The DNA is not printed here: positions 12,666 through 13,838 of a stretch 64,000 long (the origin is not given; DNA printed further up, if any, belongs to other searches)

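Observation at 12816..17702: Three-gene insertion between ftsZ and lpxC: HTH protein, soluble TraD/HerA-like ATPase with a novel N-terminal domain, and a large TPR protein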

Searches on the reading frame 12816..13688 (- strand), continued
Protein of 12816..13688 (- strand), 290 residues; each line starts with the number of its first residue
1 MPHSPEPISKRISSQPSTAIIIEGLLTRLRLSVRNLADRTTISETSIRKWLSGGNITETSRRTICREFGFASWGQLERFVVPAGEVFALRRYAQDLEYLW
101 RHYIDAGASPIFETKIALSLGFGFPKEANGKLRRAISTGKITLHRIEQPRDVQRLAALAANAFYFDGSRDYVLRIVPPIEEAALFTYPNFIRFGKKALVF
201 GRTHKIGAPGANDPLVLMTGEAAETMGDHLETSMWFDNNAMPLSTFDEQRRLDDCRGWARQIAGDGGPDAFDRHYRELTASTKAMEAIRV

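Call 58: search_solved_structures(query=A4, max_evalue=10, show_alignments=3)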
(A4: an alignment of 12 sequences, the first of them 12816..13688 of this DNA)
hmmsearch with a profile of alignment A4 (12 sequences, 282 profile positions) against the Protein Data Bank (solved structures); distinct sequences matched with E-value up to 10: 8.
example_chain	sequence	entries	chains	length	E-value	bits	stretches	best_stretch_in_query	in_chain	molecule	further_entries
8c8i_D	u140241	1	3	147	0.79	12.3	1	2-46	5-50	Orf20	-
7pwx_CCC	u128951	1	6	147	0.81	12.3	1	2-46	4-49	Orf20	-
8jbs_A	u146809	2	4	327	0.83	12.2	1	4-44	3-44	Putative cobalamin binding protein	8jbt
7pwj_CCC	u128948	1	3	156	0.87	12.2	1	2-46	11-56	Orf20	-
6h49_A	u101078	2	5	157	0.89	12.2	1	2-46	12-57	Orf20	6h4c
7dlv_D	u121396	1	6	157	0.89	12.1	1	2-46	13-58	Orf20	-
8p8o_H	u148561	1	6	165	0.97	12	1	2-46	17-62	Orf20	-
2mez_A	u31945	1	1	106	0.99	12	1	6-53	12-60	Multiprotein Bridging Factor (MBP-like)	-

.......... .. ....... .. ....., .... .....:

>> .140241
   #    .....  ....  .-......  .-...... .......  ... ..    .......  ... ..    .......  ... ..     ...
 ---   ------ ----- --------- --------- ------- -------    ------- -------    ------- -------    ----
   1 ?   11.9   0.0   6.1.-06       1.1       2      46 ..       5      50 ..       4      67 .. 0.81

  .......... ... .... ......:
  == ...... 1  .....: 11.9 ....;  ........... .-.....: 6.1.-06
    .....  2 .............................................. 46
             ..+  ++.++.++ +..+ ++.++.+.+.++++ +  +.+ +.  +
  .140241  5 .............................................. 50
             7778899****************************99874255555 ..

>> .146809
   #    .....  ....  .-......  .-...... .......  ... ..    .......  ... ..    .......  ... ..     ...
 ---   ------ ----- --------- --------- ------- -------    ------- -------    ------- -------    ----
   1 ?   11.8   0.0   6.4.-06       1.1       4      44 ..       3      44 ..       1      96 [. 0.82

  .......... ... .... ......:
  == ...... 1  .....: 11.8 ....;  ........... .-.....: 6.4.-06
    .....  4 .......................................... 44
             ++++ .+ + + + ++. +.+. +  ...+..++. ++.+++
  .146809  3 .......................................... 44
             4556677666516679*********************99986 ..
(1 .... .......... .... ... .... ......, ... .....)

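Call 68: search_protein_families(library=pfam, alignment_id=A4, max_evalue=10)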
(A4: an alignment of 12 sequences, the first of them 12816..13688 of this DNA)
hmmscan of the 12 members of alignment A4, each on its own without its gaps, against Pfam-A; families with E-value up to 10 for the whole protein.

A. member 1, window:12816-13688:- (290 aa): 2 families
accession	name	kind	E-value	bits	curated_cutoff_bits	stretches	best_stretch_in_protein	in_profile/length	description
PF13560.12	HTH_31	-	0.091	13.5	27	1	28-55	12-39/64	Helix-turn-helix domain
PF08221.17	HTH_9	-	0.11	13.1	23.4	1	19-51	16-48/62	RNA polymerase III subunit RPC82 helix-turn-helix domain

B. families by the number of members that match (of 12 scanned): 37 families (the first 25 are shown)
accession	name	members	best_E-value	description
PF13560.12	HTH_31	6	3.1e-06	Helix-turn-helix domain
PF13384.12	HTH_23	6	8.1e-05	Homeodomain-like domain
PF01381.28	HTH_3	6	9.5e-05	Helix-turn-helix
PF13542.12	HTH_Tnp_ISL3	5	3.8e-05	Helix-turn-helix domain of transposase family ISL3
PF12728.13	HTH_17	5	0.00031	Helix-turn-helix domain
PF08281.18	Sigma70_r4_2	4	3.7e-05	Sigma-70, region 4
PF08220.18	HTH_DeoR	4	0.0032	DeoR-like helix-turn-helix domain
PF13443.12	HTH_26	3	0.00013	Cro/C1-type HTH DNA-binding domain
PF00356.27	LacI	3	0.00021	Bacterial regulatory proteins, lacI family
PF01527.26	HTH_Tnp_1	3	0.0011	Transposase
PF00376.29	MerR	3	0.0027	MerR family regulatory protein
PF02042.20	RWP-RK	3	0.076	RWP-RK domain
PF10668.15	Phage_terminase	2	0.0061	Phage terminase small subunit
PF12844.13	HTH_19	2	0.0079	Helix-turn-helix domain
PF17762.8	HTH_ParB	2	0.014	ParB HTH domain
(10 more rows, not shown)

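Call 81: search_protein_families(library=pfam, proteins=[L082:6575-7570:-, L085:113-694:-, L085:6579-7646:+, L088:3731-4072:-], max_evalue=0.5)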
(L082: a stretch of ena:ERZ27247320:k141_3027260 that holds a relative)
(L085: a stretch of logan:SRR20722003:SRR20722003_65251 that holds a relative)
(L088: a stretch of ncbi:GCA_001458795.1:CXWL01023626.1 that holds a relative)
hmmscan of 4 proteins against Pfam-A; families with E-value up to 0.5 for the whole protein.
L082:6575-7570:- (331 aa): 1 family
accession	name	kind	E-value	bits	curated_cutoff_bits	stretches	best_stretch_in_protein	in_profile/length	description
PF14284.11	PcfJ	-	0.081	13.2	25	1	172-233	56-120/147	PcfJ-like protein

L085:113-694:- (193 aa): 1 family
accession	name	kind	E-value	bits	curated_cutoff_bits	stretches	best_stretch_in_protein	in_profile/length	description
PF10756.15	bPH_6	-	0.0071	16.8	22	1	20-59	5-36/73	Bacterial PH domain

L085:6579-7646:+ (355 aa): 6 families
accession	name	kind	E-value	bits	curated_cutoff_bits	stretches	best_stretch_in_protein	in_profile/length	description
PF13676.11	TIR_2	-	2.6e-20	73.6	28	1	5-110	1-113/122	TIR domain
PF17093.10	PBP_N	-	0.002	18.6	30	1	135-225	32-121/138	Penicillin-binding protein N-terminus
PF08937.16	ThsB_TIR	-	0.003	18.4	21.2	1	41-82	46-87/100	Thoeris protein ThsB, TIR-like domain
PF01582.25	TIR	-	0.052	13.8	21.3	1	28-76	29-78/179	TIR domain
PF13671.12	AAA_33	-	0.11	13.2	27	1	15-74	57-116/143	AAA domain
PF08568.16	Kinetochor_Ybp2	-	0.45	9.4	25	0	157-204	204-257/636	Uncharacterised protein family, YAP/Alf4/glomulin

L088:3731-4072:- (113 aa): 2 families
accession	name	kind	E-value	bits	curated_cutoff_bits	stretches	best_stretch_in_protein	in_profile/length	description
PF25223.1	DUF7841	-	0.023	15.4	25.2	1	63-93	25-54/114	Domain of unknown function (DUF7841)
PF01376.23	Enterotoxin_b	-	0.25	12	25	1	18-82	21-84/102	Heat-labile enterotoxin beta chain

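Call 91: find_related_loci(query=A4, collection=viral_contigs, flank=8000)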
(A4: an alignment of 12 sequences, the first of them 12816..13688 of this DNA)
Query A4 (290 aa) in viral_contigs; peptide patterns used: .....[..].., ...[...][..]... (x = any residue, [..] = any of these).
23 stretches matched a pattern, but none encodes a relative of the query by tblastn (E <= 1e-3).
